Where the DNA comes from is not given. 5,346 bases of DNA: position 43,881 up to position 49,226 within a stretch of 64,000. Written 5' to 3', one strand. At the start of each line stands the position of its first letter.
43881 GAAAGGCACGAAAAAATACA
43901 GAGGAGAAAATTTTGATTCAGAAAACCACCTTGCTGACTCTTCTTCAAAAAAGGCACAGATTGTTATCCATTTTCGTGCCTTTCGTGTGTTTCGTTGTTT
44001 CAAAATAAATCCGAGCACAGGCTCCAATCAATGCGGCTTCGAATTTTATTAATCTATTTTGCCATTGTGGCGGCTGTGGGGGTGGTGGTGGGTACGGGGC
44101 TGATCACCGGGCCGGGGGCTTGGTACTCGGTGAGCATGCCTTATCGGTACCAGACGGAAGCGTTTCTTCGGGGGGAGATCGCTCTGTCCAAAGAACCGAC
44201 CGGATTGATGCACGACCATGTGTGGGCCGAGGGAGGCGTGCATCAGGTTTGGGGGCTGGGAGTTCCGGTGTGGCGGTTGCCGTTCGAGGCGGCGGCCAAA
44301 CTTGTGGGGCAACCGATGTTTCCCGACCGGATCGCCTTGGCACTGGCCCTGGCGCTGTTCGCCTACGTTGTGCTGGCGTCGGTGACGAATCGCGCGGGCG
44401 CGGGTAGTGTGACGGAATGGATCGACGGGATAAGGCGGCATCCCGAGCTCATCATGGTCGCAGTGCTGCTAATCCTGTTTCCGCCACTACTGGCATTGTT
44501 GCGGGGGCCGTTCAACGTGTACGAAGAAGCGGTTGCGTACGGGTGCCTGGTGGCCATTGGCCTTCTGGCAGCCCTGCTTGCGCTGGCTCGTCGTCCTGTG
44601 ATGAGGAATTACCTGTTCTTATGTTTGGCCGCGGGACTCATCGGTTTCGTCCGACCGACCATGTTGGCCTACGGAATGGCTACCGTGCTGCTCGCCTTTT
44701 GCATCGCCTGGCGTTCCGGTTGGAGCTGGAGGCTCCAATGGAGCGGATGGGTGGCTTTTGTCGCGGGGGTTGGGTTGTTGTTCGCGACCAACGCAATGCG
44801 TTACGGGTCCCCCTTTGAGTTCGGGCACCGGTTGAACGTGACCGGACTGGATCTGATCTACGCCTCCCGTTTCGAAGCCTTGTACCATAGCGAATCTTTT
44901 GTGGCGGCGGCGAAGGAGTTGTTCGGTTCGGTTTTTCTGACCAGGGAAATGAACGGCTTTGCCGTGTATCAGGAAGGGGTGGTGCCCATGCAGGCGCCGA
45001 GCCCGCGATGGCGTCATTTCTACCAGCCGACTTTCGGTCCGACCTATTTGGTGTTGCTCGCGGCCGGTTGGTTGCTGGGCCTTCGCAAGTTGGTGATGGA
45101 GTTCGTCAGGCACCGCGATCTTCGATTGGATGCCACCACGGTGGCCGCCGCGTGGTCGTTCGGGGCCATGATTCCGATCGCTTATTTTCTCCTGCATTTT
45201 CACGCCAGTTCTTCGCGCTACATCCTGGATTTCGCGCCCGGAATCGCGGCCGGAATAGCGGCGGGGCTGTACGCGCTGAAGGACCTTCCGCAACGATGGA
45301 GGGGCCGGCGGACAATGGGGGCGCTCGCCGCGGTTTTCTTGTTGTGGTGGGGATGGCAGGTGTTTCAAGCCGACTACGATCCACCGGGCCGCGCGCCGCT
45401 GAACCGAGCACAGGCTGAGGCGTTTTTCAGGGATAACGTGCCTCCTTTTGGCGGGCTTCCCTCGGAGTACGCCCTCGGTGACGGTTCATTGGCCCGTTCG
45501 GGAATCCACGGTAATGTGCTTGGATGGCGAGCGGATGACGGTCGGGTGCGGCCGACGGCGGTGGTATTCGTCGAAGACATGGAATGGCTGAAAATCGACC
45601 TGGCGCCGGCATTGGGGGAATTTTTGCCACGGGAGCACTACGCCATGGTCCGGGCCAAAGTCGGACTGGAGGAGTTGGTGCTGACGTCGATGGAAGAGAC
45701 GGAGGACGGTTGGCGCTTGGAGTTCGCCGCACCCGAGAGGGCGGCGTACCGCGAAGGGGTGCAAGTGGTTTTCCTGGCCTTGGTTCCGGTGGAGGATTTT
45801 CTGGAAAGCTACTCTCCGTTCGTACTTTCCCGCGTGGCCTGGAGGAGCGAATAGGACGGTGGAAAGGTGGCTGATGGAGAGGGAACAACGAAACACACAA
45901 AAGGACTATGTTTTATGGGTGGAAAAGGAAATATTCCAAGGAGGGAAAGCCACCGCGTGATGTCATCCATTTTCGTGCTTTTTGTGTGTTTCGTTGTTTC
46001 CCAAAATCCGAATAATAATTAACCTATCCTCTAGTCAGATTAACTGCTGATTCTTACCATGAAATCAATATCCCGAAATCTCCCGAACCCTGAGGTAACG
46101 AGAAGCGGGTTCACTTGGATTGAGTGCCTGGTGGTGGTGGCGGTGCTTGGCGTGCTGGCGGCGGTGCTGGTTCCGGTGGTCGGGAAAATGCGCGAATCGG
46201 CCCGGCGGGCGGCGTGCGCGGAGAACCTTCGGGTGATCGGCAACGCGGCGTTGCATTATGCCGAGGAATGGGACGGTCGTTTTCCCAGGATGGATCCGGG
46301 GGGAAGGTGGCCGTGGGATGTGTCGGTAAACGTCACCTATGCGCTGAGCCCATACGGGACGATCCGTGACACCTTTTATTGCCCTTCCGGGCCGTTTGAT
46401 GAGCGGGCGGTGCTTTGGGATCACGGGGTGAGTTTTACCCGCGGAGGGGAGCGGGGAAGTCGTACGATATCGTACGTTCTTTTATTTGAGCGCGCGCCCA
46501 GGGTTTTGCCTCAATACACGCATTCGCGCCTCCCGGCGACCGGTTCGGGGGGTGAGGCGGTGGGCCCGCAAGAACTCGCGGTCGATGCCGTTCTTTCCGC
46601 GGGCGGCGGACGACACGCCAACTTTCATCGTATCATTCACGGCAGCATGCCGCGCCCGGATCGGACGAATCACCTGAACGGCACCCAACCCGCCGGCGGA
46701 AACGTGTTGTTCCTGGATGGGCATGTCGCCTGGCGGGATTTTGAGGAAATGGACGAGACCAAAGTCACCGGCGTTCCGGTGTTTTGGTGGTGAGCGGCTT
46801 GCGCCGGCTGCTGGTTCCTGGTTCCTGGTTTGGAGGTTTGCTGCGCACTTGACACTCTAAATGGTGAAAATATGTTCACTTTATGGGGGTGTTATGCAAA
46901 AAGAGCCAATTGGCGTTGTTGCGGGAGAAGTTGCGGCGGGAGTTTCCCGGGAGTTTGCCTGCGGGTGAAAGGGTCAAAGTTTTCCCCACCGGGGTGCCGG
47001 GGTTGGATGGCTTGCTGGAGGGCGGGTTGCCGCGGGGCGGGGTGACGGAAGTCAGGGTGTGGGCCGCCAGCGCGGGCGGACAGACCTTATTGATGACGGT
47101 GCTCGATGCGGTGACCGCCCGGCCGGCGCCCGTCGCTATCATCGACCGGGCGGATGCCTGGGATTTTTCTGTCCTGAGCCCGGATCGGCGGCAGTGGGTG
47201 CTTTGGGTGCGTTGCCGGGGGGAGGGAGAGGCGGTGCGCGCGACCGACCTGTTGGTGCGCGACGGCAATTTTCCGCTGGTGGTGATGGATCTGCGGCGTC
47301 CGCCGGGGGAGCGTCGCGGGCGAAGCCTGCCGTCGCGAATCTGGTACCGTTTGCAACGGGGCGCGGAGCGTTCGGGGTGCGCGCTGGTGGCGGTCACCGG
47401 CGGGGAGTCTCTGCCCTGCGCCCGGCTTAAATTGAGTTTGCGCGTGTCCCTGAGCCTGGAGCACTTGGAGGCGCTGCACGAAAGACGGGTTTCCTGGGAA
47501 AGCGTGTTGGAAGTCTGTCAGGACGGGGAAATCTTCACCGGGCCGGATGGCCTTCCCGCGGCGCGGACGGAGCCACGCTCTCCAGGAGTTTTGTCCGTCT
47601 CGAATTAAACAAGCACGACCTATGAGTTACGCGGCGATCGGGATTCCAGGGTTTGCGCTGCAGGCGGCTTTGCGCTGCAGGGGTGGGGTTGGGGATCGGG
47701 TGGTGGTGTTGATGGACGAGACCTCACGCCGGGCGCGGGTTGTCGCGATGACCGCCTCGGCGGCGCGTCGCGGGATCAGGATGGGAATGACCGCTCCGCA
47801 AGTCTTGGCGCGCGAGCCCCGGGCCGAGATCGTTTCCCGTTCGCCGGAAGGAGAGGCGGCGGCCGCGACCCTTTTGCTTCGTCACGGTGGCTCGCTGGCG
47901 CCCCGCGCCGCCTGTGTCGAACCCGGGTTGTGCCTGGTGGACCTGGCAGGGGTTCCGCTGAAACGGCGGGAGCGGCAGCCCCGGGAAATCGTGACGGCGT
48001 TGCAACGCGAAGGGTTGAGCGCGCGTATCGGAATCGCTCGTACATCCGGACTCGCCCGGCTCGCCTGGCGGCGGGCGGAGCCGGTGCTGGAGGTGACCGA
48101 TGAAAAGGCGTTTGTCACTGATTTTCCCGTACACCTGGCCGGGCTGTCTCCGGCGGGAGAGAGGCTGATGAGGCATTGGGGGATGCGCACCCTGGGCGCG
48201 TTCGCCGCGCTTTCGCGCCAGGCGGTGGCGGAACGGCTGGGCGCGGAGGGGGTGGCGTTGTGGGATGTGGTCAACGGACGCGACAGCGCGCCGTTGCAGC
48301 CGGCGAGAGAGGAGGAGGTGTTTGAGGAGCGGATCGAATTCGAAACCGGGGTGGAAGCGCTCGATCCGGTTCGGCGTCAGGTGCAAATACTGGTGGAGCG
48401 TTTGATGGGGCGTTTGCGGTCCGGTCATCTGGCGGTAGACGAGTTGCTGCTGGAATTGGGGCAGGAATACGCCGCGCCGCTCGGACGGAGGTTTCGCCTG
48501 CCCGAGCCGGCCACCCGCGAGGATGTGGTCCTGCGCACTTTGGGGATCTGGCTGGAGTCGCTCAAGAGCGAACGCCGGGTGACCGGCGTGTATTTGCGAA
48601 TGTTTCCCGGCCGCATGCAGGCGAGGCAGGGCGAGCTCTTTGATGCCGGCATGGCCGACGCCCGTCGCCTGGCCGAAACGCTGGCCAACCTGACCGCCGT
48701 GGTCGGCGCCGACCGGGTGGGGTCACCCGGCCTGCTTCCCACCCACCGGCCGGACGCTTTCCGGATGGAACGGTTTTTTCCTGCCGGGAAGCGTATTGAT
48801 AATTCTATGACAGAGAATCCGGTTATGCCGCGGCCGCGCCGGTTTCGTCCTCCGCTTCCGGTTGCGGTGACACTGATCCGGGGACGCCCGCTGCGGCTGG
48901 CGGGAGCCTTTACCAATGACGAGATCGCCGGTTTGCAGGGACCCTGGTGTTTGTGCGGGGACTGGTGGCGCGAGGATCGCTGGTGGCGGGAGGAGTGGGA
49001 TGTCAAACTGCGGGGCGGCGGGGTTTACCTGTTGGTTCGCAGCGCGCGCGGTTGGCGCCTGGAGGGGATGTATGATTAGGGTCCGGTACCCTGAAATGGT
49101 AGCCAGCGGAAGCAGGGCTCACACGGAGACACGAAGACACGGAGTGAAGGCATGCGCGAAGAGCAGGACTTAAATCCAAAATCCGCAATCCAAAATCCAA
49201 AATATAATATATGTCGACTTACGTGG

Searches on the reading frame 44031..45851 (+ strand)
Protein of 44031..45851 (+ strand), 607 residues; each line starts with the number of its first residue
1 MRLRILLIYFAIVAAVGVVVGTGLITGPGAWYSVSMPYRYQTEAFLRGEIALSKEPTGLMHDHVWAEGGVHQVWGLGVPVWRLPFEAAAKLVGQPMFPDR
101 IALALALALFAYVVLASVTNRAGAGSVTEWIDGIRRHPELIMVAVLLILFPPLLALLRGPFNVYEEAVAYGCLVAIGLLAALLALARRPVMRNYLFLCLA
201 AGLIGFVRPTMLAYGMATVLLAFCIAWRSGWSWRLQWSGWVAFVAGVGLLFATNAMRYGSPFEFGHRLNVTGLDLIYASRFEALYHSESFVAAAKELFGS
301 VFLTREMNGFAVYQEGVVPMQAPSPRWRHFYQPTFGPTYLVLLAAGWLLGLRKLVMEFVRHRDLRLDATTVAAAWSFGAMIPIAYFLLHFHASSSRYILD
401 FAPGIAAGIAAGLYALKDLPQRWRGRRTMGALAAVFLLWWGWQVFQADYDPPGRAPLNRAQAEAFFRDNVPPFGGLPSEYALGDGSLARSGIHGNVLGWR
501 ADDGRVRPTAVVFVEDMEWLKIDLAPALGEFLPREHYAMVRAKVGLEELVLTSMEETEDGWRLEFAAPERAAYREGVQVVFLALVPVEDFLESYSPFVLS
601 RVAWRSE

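Call 9: search_protein_families(library=pfam, proteins=[window:44031-45851:+], max_evalue=0.01)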
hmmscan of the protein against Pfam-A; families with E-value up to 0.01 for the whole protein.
window:44031-45851:+ (607 aa): 0 families

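Call 14: search_protein_families(library=ncbifam, proteins=[window:44031-45851:+], max_evalue=0.01)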
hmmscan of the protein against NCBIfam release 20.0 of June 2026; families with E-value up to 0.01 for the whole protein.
window:44031-45851:+ (607 aa): 1 family
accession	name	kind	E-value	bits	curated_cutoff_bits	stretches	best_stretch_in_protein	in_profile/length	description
NF047440.1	LA3751_2_3_fam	subfamily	0.00016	20.6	200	1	162-262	148-248/460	LA_3751/LA_3752 family putative glycosyltransferase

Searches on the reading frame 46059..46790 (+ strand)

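Call 9: search_protein_families(library=pfam, proteins=[window:46059-46790:+], max_evalue=0.01)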
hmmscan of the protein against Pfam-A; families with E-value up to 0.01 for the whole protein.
window:46059-46790:+ (244 aa): 2 families
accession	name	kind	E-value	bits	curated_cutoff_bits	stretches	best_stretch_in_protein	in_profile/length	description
PF07596.16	SBP_bac_10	-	2.4e-05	25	23.3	1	43-77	2-35/268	Protein of unknown function (DUF1559)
PF07963.17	N_methyl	-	0.0012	18.7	21.2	1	15-37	4-26/27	Prokaryotic N-terminal methylation motif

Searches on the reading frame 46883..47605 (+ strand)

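Call 9: search_protein_families(library=pfam, proteins=[window:46883-47605:+], max_evalue=0.01)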
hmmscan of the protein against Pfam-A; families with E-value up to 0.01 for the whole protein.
window:46883-47605:+ (241 aa): 1 family
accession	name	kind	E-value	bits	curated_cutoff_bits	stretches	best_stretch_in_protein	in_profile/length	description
PF00154.27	RecA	-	0.0051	16.7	27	1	29-136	28-137/262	recA bacterial DNA recombination protein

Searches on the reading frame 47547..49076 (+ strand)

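Call 9: search_protein_families(library=pfam, proteins=[window:47547-49076:+], max_evalue=0.01)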
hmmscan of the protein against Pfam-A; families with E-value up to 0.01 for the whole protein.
window:47547-49076:+ (510 aa): 1 family
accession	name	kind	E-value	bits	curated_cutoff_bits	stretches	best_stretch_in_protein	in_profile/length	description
PF00817.25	IMS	-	2.5e-09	37.7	23.2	1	50-173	20-146/148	impB/mucB/samB family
